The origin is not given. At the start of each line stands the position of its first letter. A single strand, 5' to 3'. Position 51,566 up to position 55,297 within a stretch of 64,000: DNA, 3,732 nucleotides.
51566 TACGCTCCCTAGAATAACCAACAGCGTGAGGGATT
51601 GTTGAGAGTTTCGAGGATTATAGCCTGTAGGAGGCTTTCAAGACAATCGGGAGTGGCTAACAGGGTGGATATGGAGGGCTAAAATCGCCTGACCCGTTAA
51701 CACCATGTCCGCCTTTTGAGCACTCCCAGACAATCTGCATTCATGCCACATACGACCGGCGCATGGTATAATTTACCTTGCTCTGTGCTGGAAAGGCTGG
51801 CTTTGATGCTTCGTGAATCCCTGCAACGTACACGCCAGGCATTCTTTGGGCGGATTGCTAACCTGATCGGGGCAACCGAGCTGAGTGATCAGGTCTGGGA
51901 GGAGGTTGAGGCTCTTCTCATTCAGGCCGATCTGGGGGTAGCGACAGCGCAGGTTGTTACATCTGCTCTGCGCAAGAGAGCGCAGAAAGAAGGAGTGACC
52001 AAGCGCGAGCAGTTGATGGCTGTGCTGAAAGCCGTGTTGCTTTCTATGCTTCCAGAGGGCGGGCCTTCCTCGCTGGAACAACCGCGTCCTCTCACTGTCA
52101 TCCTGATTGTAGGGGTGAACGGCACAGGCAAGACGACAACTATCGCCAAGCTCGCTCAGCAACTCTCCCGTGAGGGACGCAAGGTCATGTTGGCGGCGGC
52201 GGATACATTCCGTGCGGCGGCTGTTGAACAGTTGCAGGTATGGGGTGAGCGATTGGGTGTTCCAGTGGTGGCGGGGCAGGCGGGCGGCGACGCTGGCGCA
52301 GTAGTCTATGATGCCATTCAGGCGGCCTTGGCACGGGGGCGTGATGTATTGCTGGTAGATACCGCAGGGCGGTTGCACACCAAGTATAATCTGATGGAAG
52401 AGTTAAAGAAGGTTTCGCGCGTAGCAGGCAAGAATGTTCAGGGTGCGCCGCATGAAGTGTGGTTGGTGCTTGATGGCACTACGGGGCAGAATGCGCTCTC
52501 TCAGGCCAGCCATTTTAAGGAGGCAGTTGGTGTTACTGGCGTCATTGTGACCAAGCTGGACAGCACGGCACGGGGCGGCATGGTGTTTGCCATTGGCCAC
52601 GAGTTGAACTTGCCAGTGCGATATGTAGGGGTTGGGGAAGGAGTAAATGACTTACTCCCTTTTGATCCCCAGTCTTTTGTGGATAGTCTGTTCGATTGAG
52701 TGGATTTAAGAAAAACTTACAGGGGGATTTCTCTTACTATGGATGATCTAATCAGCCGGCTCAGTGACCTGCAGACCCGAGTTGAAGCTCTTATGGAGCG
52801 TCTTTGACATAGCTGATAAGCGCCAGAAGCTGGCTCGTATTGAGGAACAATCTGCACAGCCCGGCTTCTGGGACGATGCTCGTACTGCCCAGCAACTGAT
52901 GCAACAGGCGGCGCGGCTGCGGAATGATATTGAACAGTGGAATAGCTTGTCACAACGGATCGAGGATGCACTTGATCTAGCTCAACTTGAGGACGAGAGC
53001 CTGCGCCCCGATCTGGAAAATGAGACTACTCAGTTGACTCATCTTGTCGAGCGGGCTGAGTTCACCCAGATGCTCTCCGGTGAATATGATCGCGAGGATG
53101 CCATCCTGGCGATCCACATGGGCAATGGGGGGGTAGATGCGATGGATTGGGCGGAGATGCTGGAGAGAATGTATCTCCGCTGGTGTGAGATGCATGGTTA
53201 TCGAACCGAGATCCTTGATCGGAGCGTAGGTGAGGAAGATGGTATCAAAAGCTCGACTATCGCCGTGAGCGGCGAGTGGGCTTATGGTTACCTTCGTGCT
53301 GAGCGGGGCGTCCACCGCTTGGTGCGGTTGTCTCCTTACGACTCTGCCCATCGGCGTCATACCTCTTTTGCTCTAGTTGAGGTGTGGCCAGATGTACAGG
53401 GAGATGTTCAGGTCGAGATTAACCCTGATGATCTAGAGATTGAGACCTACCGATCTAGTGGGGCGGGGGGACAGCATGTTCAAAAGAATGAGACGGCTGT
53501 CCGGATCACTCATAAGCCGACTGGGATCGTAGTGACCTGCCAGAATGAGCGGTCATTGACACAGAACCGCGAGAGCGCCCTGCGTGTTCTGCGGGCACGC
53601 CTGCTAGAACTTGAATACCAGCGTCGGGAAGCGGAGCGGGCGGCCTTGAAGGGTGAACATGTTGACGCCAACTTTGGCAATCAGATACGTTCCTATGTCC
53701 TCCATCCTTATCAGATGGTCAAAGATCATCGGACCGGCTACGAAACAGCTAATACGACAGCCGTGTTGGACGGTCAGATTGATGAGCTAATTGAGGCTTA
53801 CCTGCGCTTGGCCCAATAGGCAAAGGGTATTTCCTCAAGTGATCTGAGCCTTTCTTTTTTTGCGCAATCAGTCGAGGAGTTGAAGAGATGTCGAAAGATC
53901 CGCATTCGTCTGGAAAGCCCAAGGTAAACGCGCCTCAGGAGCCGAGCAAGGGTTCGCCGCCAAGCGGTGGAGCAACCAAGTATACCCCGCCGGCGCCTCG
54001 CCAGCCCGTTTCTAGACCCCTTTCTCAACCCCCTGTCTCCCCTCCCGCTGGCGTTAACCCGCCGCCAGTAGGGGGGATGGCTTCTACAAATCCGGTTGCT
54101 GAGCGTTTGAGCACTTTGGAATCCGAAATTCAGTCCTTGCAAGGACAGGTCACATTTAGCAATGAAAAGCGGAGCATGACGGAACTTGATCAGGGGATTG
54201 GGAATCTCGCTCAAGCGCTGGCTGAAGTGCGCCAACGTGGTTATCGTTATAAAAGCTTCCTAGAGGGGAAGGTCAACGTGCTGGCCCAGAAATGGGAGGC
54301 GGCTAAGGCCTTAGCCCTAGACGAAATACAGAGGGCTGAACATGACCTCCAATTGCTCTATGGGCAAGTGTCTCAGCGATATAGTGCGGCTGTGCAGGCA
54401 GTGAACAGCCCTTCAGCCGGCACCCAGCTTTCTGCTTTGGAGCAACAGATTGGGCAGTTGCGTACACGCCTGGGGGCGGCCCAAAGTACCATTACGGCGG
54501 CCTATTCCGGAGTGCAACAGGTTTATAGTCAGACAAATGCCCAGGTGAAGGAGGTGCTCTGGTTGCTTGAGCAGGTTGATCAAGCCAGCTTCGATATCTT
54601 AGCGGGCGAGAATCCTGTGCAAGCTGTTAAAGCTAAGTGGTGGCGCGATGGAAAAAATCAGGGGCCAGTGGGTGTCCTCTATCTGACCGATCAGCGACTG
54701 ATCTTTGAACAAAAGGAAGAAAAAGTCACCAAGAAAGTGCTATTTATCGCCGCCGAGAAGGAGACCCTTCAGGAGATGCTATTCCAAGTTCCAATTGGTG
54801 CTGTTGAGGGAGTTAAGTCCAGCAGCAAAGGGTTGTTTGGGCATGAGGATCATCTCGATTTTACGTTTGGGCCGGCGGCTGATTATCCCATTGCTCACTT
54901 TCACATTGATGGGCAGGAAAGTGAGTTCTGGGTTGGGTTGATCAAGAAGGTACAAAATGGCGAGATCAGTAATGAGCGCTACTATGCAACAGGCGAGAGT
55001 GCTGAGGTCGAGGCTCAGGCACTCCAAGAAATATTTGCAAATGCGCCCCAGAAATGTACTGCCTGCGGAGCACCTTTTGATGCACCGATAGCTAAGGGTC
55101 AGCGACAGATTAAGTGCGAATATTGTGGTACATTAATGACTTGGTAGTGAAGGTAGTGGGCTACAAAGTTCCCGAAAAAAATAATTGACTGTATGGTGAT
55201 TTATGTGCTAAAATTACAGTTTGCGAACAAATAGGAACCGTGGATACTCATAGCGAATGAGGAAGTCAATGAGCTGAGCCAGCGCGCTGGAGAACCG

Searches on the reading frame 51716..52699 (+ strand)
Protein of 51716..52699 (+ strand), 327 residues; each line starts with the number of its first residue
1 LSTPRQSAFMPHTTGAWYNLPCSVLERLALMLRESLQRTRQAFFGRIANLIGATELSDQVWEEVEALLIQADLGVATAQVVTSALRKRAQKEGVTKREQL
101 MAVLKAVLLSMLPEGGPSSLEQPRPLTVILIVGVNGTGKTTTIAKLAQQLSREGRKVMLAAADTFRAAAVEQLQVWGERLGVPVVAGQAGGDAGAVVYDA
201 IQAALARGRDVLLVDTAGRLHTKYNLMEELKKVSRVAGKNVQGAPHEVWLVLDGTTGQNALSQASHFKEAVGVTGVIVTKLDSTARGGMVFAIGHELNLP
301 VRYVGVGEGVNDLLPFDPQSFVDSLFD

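Call 10: search_protein_families(library=pfam, proteins=[window:51716-52699:+], max_evalue=0.001)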
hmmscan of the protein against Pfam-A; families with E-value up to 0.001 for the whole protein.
window:51716-52699:+ (327 aa): 13 families
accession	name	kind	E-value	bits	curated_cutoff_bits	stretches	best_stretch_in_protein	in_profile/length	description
PF00448.28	SRP54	-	1.6e-77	260.1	22.7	1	127-326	2-195/196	SRP54-type protein, GTPase domain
PF02881.24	SRP54_N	-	3.9e-11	43.5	22.4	1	46-106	4-73/75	SRP54-type protein, helical bundle domain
PF13401.12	AAA_22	-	4.8e-09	37.1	27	1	128-255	7-123/130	AAA domain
PF13604.12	AAA_30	-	3.8e-07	30.5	27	1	128-223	20-103/191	AAA domain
PF01656.29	CbiA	-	1.1e-06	29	25.4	1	136-164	9-37/125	CobQ/CobB/MinD/ParA nucleotide binding domain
PF06414.18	Zeta_toxin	-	2.4e-06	27.6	22.3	1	121-232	12-119/199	Zeta toxin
PF13191.12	AAA_16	-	1.7e-05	25.8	32.6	1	122-192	21-85/167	AAA ATPase domain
PF13671.12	AAA_33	-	6.9e-05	23.6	27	1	128-216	1-78/143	AAA domain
PF13245.12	AAA_19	-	0.00021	21.9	25.1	1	127-169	12-55/134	AAA domain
PF25199.1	nSTAND_NTPase5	-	0.00021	21.6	34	0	121-173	36-90/145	Novel STAND NTPase 5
PF02223.23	Thymidylate_kin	-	0.00055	20.1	27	0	133-159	3-29/185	Thymidylate kinase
PF03308.22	MeaB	-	0.00087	18.8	23.1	0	128-163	35-70/273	Methylmalonyl Co-A mutase-associated GTPase MeaB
PF03205.20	MobB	-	0.00098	19.5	26.6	0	128-158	1-31/133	Molybdopterin guanine dinucleotide synthesis protein B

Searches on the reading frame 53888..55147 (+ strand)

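Call 10: search_protein_families(library=pfam, proteins=[window:53888-55147:+], max_evalue=0.001)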
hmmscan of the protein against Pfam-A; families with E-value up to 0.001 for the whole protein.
window:53888-55147:+ (419 aa): 1 family
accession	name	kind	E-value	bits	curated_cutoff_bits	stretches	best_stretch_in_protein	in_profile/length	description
PF02893.26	GRAM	-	3e-05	24.3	23.6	1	232-286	4-54/112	GRAM domain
